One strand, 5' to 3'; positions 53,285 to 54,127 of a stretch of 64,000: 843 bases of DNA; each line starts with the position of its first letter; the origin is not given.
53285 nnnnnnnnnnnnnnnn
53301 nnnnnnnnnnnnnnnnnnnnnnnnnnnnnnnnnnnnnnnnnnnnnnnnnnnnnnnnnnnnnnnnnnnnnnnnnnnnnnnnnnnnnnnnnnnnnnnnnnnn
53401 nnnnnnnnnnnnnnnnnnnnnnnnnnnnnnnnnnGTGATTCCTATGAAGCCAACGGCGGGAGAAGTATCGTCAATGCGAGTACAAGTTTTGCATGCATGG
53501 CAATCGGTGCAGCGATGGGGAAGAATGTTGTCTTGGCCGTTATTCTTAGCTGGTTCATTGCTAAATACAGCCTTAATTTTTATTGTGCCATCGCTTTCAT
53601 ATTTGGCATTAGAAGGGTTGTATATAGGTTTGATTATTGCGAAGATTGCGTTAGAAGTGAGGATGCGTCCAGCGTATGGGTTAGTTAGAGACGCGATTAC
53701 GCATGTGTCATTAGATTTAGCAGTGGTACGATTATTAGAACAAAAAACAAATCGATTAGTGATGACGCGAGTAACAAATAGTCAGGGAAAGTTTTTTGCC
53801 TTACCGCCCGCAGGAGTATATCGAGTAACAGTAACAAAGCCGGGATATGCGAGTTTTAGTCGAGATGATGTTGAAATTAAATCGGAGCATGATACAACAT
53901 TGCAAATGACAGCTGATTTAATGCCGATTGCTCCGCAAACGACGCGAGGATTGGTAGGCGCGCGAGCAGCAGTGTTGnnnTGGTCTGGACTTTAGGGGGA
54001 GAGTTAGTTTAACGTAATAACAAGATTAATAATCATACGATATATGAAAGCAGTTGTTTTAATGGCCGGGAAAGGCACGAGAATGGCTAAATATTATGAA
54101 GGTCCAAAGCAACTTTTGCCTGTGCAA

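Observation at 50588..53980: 1130-aa polytopic surface protein combining FG-GAP propeller, FN3, PKD and two CarboxypepD_reg domains separated by TM helices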

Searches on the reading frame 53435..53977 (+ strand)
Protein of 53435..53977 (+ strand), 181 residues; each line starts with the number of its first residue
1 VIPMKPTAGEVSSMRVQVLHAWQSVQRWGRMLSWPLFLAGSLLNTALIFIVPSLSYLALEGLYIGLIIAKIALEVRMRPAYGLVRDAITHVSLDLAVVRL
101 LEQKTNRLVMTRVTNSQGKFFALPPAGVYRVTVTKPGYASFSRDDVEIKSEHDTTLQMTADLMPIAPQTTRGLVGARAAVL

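Call 25: search_protein_representatives(alignment_id=A2)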
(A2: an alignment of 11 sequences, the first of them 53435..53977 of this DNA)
Query: 11 sequences, 280 profile positions. Proteins with E-value up to 0.001 (for the whole library): 13199; up to 1e-10: 4437; up to 1e-30: 804. The best 150 are listed.
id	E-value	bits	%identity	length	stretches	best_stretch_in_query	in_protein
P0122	1.8e-124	430.5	-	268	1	13-279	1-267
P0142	2.0e-120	417.2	-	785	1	8-279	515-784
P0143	8.9e-120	415.1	-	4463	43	180-247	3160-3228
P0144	2.3e-116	403.9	-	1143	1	7-279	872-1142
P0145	4.2e-114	396.5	-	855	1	5-276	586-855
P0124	2.3e-113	394.0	-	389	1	6-279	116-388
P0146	2.6e-113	393.9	-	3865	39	179-254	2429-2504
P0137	3.4e-113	393.5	-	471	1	5-268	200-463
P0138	5.3e-112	389.6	-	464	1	4-278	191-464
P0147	1.1e-105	368.8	-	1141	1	6-278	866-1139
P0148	3.7e-104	363.9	-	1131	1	9-279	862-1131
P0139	7.4e-101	353.0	-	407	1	7-268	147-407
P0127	1.1e-100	352.4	-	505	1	9-270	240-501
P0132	1.2e-97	342.5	-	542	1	7-271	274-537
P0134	2.6e-96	338.1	-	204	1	76-279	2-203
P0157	1.3e-73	263.6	-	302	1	8-264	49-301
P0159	7.3e-69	248.1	-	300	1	6-267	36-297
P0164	1.4e-54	201.2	-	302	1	7-257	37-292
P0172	1.5e-50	188.0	-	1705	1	7-268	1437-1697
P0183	2.2e-48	180.9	-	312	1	9-273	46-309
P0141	4.3e-48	179.9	-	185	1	123-279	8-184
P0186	6.4e-48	179.4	-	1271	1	9-268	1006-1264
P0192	4.1e-47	176.7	-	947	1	8-257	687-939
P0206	1.7e-44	168.1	-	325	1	9-263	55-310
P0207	1.8e-44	168.0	-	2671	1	9-259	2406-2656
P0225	3.8e-43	163.7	-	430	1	9-269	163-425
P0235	9.3e-43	162.4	-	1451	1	8-262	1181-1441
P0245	3.4e-42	160.6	-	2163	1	7-258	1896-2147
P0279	6.9e-41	156.3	-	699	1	9-250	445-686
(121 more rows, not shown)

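Call 28: list_cluster_members(proteins=[P0157, P0164, P0172, P0186, P0207, P0235, P0245, P0192, P0225, P0279])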
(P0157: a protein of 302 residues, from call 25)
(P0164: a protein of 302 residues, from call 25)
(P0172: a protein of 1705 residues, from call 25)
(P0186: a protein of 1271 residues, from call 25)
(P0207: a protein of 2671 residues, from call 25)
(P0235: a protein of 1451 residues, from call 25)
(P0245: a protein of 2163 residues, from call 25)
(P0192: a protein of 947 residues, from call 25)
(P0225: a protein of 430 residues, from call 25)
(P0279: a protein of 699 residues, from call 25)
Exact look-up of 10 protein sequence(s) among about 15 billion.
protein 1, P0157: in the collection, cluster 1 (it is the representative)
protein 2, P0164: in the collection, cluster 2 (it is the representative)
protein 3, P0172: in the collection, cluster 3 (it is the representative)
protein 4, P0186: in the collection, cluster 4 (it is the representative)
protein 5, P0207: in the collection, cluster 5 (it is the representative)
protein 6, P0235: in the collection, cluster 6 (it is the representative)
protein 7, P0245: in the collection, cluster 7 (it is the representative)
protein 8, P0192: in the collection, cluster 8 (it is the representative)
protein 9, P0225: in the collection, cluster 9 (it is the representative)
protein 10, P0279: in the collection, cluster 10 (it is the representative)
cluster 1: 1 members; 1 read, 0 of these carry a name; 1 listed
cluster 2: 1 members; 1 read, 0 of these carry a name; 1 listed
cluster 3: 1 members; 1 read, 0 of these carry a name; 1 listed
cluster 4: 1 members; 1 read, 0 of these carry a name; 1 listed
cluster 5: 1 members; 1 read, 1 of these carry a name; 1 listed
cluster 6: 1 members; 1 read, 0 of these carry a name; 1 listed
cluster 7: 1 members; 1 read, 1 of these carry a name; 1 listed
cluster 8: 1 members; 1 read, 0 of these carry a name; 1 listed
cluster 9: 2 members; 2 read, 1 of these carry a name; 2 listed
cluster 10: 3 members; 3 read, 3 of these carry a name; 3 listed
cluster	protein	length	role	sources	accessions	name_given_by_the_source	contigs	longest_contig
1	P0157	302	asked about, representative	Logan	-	-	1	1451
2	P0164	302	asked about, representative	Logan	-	-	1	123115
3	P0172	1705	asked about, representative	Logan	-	-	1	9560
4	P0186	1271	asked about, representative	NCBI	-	-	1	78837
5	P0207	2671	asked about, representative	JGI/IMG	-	hypothetical protein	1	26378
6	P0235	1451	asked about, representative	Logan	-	-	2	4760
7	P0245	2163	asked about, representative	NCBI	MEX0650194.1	MAG: fibronectin type III domain-containing protein [Candidatus Andersenbacteria ...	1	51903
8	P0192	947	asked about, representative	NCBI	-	-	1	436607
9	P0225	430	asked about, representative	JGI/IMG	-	hypothetical protein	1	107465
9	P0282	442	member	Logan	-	-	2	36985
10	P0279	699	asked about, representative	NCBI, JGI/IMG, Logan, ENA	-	hypothetical protein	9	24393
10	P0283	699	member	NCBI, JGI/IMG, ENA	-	hypothetical protein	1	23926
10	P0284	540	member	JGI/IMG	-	hypothetical protein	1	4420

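Call 32: find_related_loci(query=A2, collection=genome_contigs, flank=6000)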
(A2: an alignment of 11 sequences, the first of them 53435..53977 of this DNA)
Query A2 (181 aa) in genome_contigs; peptide patterns used: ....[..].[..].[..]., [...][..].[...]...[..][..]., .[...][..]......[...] (x = any residue, [..] = any of these).
162 stretches matched a pattern; 93 encode a relative of the query (tblastn E <= 1e-3); the best 80 are kept; 80 distinct loci.
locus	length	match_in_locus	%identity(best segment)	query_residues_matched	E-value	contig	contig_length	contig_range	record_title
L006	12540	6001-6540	73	1-181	2e-88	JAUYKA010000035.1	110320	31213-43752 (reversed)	MAG: bacterium isolate C24_metabat.bin.173 C24_k141_252006, whole genome shotgun sequence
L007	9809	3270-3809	72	1-181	4e-84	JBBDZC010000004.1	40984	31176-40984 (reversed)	MAG: Candidatus Andersenbacteria bacterium isolate LejiaD_51_235 Lejia_D_1584_length_40984_cov_147, whole genome shotgun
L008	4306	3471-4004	69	2-181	1e-81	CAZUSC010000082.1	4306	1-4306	MAG TPA_asm: uncultured Candidatus Saccharibacteria bacterium isolate binchicken_co203_424 genome assembly, contig: k141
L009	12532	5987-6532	72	1-181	7e-81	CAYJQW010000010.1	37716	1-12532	MAG TPA_asm: uncultured Candidatus Saccharibacteria bacterium isolate ERP125453_co1_258 genome assembly, contig: NODE_85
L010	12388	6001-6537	69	1-181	5e-81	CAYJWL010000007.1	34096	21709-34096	MAG TPA_asm: uncultured Candidatus Saccharibacteria bacterium isolate ERP125453_co1_506 genome assembly, contig: NODE_10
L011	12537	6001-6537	67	1-181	1e-79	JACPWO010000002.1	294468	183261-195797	MAG: Candidatus Andersenbacteria bacterium isolate NC_groundwater_813_Pr1_B-0.1um_46_36 Montesol18_Bp1_scaffold_333114,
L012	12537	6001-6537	64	1-181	1e-76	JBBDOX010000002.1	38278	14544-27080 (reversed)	MAG: Candidatus Andersenbacteria bacterium isolate LejiaB_49_17 Lejia_B_1287_length_38278_cov_10, whole genome shotgun s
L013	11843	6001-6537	64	1-181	8e-77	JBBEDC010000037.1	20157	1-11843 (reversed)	MAG: Candidatus Andersenbacteria bacterium isolate LejiaF_48_14 Lejia_F_3866_length_20157_cov_7, whole genome shotgun se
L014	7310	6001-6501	66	2-168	7e-75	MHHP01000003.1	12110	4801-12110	MAG: Candidatus Andersenbacteria bacterium RIFCSPHIGHO2_02_FULL_45_11 rifcsphigho2_02_scaffold_10689, whole genome shotg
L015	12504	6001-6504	64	1-168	1e-70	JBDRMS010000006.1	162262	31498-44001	MAG: bacterium isolate MEGAHIT-group-1.842 k141_12566365, whole genome shotgun sequence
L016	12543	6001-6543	64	1-181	1e-69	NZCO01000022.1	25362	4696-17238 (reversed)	MAG: bacterium isolate ARS1193 MHASMcontig_144556, whole genome shotgun sequence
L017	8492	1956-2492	67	1-181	3e-67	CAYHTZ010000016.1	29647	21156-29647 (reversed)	MAG TPA_asm: uncultured Candidatus Saccharibacteria bacterium isolate ERP119705_co17_339 genome assembly, contig: NODE_1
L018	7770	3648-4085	66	22-167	7e-63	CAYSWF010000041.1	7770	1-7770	MAG TPA_asm: uncultured Candidatus Saccharibacteria bacterium isolate binchicken_co266_39 genome assembly, contig: NODE_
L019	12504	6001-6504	54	1-168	1e-60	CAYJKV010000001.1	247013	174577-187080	MAG TPA_asm: uncultured Candidatus Saccharibacteria bacterium isolate ERP124720_co1_130 genome assembly, contig: NODE_53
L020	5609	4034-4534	54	1-167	2e-59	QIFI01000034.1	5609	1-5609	MAG: Candidatus Andersenbacteria bacterium isolate SZUA-179 Ga0063294_10013443, whole genome shotgun sequence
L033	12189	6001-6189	46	76-138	1e-13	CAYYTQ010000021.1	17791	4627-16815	MAG TPA_asm: uncultured Gammaproteobacteria bacterium isolate binchicken_co346_20 genome assembly, contig: NODE_716_leng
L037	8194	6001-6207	51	76-138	3e-13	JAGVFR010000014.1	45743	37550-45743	MAG: bacterium isolate DeMMO2_27 c_000000037549, whole genome shotgun sequence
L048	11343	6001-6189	44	73-135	3e-12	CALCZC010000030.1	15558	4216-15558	MAG TPA_asm: uncultured bacterium isolate SRR3330206_bin.71_CONCOCT_v1.1_MAG genome assembly, contig: ERZ724085.2975, wh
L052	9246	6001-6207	43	78-138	4e-12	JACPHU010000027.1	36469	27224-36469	MAG: Candidatus Uhrbacteria bacterium isolate NC_groundwater_422_Ag_B-0.1um_45_124 GD18-4_B1_scaffold_1999285, whole gen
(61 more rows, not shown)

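Call 40: search_protein_families(library=pfam, alignment_id=A4, max_evalue=0.00001)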
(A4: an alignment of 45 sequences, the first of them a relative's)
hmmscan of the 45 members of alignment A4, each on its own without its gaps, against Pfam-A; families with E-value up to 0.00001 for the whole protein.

A. member 1, P0142 (785 aa): 5 families
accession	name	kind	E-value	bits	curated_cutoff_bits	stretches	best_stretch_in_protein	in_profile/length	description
PF22352.2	K319L-like_PKD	-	2.1e-18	66.5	27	1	355-435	1-82/84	K319L-like, PKD domain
PF13620.12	CarboxypepD_reg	-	2.7e-15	56.9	32.3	2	688-765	4-80/82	Carboxypeptidase regulatory-like domain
PF13715.12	CarbopepD_reg_2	-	1.3e-08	35.2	32.2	0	516-572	2-55/88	CarboxypepD_reg-like domain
PF00041.27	fn3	-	7.8e-07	29.7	25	0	212-304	5-82/84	Fibronectin type III domain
PF18911.6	PKD_4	-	2.3e-06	28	27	1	348-435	1-83/85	PKD domain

B. families by the number of members that match (of 45 scanned): 32 families (the first 25 are shown)
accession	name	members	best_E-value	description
PF13620.12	CarboxypepD_reg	42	1.4e-29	Carboxypeptidase regulatory-like domain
PF13715.12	CarbopepD_reg_2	36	3.5e-12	CarboxypepD_reg-like domain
PF00041.27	fn3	16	2.1e-48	Fibronectin type III domain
PF17210.9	SdrD_B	10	9.6e-11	SdrD B-like domain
PF17802.7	SpaA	10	1.2e-08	Prealbumin-like fold domain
PF07210.18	DUF1416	7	7.9e-10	Protein of unknown function (DUF1416)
PF16656.11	Pur_ac_phosph_N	5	1.7e-27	Purple acid Phosphatase, N-terminal domain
PF13205.12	Big_5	4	4.1e-32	Bacterial Ig-like domain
PF22352.2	K319L-like_PKD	4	2.1e-18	K319L-like, PKD domain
PF13948.11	DUF4215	4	4e-17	Domain of unknown function (DUF4215)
PF13517.12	FG-GAP_3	3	7.7e-23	FG-GAP-like repeat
PF25059.1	FN3_DSCAM-DSCAML_C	3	1.4e-08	DSCAM/DSCAML C-terminal Fn3-like domain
PF11974.14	bMG3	3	7.1e-07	Bacterial alpha-2-macroglobulin MG3 domain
PF18911.6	PKD_4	3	1.3e-06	PKD domain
PF21722.4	Gly_rich_2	2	7.4e-10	Glycine-rich domain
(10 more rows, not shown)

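Call 45: search_protein_families(library=pfam, proteins=[L037:2565-3488:+, L052:1482-2387:+, L048:11-1390:+, L033:6819-9935:+, L033:3589-6798:+], max_evalue=0.01)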
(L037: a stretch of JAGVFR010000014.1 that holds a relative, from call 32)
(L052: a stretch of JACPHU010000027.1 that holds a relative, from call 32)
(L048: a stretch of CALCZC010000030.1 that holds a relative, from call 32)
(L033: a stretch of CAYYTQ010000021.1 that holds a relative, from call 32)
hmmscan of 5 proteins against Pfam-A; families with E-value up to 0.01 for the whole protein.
L037:2565-3488:+ (307 aa): 0 families

L052:1482-2387:+ (301 aa): 0 families

L048:11-1390:+ (459 aa): 16 families
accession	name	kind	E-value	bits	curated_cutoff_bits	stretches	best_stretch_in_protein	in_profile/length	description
PF13414.12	TPR_11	-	1.4e-21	76.3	26.8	2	314-344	9-39/42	TPR repeat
PF13432.12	TPR_16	-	7.6e-17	61.9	32.7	2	306-359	4-57/65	Tetratricopeptide repeat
PF00515.34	TPR_1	-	1.1e-15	57.1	27.8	2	405-437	2-34/34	Tetratricopeptide repeat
PF13428.12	TPR_14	-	7.6e-15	54.4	23.5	1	334-375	2-43/44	Tetratricopeptide repeat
PF13431.12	TPR_17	-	8.5e-13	47.9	24.4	1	392-425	1-34/34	Tetratricopeptide repeat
PF07719.23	TPR_2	-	2.4e-12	46.4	27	1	334-362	2-30/34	Tetratricopeptide repeat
PF13181.12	TPR_8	-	3.7e-11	42.7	25.7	1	405-437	2-34/34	Tetratricopeptide repeat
PF14559.12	TPR_19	-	5.7e-10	39.8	25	1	311-358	3-50/68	Tetratricopeptide repeat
PF13424.12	TPR_12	-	1.1e-09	38.7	30.1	1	303-362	7-74/77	Tetratricopeptide repeat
PF23914.1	TPR_CcmH_CycH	-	3.7e-09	37.1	42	1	337-438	54-155/158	Cytochrome c-type biogenesis protein H TPR domain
PF13174.12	TPR_6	-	2.3e-05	25.2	26.3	0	406-436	2-32/33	Tetratricopeptide repeat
PF10516.15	SHNi-TPR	-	0.00012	22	21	0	305-330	7-32/38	SHNi-TPR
PF13176.12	TPR_7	-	0.00015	22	27.9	0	335-358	1-24/36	Tetratricopeptide repeat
PF12895.13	ANAPC3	-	0.003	18.2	27.2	0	311-358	35-81/82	Anaphase-promoting complex, cyclosome, subunit 3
PF24575.1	TPR_Slam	-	0.0058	17.5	35.2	0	321-382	37-96/104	Surface lipoprotein assembly modifier, N-terminal TPR repeats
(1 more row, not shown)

L033:6819-9935:+ (1038 aa): 0 families

L033:3589-6798:+ (1069 aa): 8 families
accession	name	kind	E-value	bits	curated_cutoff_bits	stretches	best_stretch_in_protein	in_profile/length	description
PF13620.12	CarboxypepD_reg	-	5.5e-18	65.5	32.3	3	811-871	4-63/82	Carboxypeptidase regulatory-like domain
PF11974.14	bMG3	-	4.1e-09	36.8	34.9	1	811-894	16-93/103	Bacterial alpha-2-macroglobulin MG3 domain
PF17210.9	SdrD_B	-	1.1e-08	35.6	29.7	1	820-876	22-78/112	SdrD B-like domain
PF07210.18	DUF1416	-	4.8e-07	30.1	23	1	818-875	29-85/97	Protein of unknown function (DUF1416)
PF16656.11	Pur_ac_phosph_N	-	0.00012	23.1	30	1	279-328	55-93/93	Purple acid Phosphatase, N-terminal domain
PF22902.2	NOMO1-like_9th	-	0.00054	20.1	27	0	988-1034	12-60/75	BOS complex subunit NOMO1-like, beta sandwich domain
PF08308.17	PEGA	-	0.0034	17.7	20.8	0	680-704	32-56/71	PEGA domain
PF23194.1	NOMO_5th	-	0.0063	17.3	27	0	829-863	23-57/89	NOMO fifth transthyretin-like domain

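Call 48: search_protein_families(library=ncbifam, proteins=[L037:2565-3488:+, L052:1482-2387:+, L033:6819-9935:+, window:53435-53977:+], max_evalue=0.1)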
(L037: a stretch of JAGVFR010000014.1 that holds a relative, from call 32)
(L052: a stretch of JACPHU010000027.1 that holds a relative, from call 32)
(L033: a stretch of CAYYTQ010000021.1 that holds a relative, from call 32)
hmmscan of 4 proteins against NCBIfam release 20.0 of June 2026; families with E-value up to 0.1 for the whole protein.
L037:2565-3488:+ (307 aa): 0 families

L052:1482-2387:+ (301 aa): 2 families
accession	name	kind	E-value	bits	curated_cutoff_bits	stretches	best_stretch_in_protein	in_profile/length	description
NF058579.1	CPR_pilus_PamT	equivalog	4.8e-14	52.4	240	2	4-119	6-117/241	CPR-type pilus protein PamT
NF058581.1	CPR_Pam_pilin_C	domain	2.7e-08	34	55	1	169-301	2-148/148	Pam pilus system pilin subunit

L033:6819-9935:+ (1038 aa): 1 family
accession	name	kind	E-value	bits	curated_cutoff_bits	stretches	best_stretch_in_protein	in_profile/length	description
NF053851.1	Bdello_MAT_N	subfamily_domain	0.013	15.3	60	0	100-160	98-155/162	mosaic adhesive trimer family chimeric fiber protein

window:53435-53977:+ (181 aa): 0 families

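Call 49: search_solved_structures(query=A2, max_evalue=0.01)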
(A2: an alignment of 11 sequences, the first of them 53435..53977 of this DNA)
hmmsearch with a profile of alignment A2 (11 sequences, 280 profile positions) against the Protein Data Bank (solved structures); distinct sequences matched with E-value up to 0.01: 4.
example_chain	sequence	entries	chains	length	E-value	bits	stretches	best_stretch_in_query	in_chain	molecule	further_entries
6fwv_A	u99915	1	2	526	7.1e-08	34.8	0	13-81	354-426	Collagen Adhesion protein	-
9c7v_B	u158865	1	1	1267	5e-05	25.5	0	19-65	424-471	BOS complex subunit NOMO2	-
10ps_A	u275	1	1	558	0.0073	18.4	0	16-72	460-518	Serine-aspartate repeat-containing protein D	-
4wi0_B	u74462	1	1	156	0.0093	18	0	211-253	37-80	Cellulosomal scaffoldin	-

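Call 58: find_encoding_contigs(protein=P0164, flank=7000, max_places=1)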
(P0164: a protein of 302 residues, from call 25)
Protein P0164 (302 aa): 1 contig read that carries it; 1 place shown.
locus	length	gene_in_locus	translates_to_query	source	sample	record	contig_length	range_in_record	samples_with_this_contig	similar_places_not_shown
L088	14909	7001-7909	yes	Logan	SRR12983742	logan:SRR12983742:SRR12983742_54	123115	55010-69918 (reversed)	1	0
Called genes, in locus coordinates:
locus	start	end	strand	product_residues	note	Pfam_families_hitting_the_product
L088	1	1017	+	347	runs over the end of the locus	PF01594:AI-2E_transport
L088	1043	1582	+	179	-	PF00719:Pyrophosphatase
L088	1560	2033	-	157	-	-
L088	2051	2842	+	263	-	PF01026:TatD_DNase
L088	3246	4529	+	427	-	PF05496:RuvB_N, PF13191:AAA_16 (faint), PF00004:AAA, PF07726:AAA_3 (faint), PF07728:AAA_5 (weak), PF13173:AAA_14 (faint), PF16193:AAA_assoc_2, PF12002:MgsA_C, +1 more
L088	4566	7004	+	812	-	PF00133:tRNA-synt_1, PF09334:tRNA-synt_1g, PF13603:tRNA-synt_1_2, PF00133:tRNA-synt_1, PF08264:Anticodon_1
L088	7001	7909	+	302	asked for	PF11974:bMG3 (faint), PF13620:CarboxypepD_reg, PF13715:CarbopepD_reg_2 (faint), PF17210:SdrD_B (faint), PF13620:CarboxypepD_reg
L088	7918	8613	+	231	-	PF00483:NTP_transferase, PF12804:NTP_transf_3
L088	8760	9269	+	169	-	-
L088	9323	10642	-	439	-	PF01210:NAD_Gly3P_dh_N (faint), PF03446:NAD_binding_2 (weak), PF03721:UDPG_MGDP_dh_N, PF03807:F420_oxidored (faint), PF00984:UDPG_MGDP_dh, PF03720:UDPG_MGDP_dh_C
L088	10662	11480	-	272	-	PF00730:HhH-GPD, PF00633:HHH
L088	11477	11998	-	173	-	PF00293:NUDIX, PF14815:NUDIX_4 (weak)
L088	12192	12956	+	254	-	PF00142:Fer4_NifH (weak), PF01656:CbiA, PF02374:ArsA_ATPase, PF06564:CBP_BcsQ, PF09140:MipZ (faint), PF10609:ParA (weak), PF13614:AAA_31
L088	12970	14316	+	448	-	PF02195:ParB_N, PF17762:HTH_ParB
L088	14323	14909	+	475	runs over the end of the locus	-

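Call 65: search_solved_structures(query=A5, max_evalue=1)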
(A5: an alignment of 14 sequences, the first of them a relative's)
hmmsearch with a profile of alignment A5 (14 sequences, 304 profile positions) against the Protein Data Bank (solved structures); distinct sequences matched with E-value up to 1: 15.
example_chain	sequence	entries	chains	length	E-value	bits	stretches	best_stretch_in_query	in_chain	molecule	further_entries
9i25_C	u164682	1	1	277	4.2e-05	25.9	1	35-154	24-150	EfmWxLIP1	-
9i1y_A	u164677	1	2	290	4.9e-05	25.7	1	35-154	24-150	EfmWxLIP1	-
6f0t_A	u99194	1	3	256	0.014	17.7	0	193-227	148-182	Pizza6-SFW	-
6qsd_A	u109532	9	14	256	0.014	17.6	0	193-227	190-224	Pizza6S | Pizza6-S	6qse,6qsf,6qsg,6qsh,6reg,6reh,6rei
6rej_A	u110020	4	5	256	0.02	17.1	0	193-227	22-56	Pizza6-SH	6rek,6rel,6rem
7zq2_A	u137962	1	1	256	0.023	16.9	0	196-250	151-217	Pizza6-RSH-TSH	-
3wwa_A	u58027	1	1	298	0.031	16.5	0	193-227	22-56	Pizza7H protein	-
7zqg_A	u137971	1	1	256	0.042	16.1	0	193-227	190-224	Pizza6-KSH-TSH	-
3ww9_A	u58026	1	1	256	0.043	16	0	193-227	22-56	pizza6 protein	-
6f0s_A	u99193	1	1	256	0.067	15.4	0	193-227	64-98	Pizza6-SYW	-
7zcj_A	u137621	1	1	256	0.071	15.3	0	193-227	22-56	Pizza6-TNH-TSH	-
1rwi_B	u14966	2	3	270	0.13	14.4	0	193-227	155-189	Serine/threonine-protein kinase pknD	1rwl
6ren_A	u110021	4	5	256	0.48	12.6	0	193-227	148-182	3fPizza6-SH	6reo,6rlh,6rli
9fh8_A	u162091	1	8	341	0.67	12.1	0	38-66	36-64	Centrosomal protein 192 (CEP192)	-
8pkr_A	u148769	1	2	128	0.75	11.9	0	193-227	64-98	non-specific serine/threonine protein kinase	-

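Call 66: search_solved_structures(query=A6, max_evalue=1)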
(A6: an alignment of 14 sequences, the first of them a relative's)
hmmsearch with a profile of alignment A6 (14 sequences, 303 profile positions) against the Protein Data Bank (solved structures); distinct sequences matched with E-value up to 1: 0.

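Call 67: search_protein_families(library=ncbifam, alignment_id=A5, max_evalue=0.1)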
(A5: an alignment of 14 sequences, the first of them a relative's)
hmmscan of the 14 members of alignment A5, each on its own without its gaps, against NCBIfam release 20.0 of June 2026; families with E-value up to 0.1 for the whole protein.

A. member 1, L037:2565-3485:+ (307 aa): 0 families

B. families by the number of members that match (of 14 scanned): 2 families
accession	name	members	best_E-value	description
NF012200.0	choice_anch_D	1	0.00081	choice-of-anchor D domain-containing protein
TIGR01477.1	RIFIN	1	0.015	variant surface antigen, rifin family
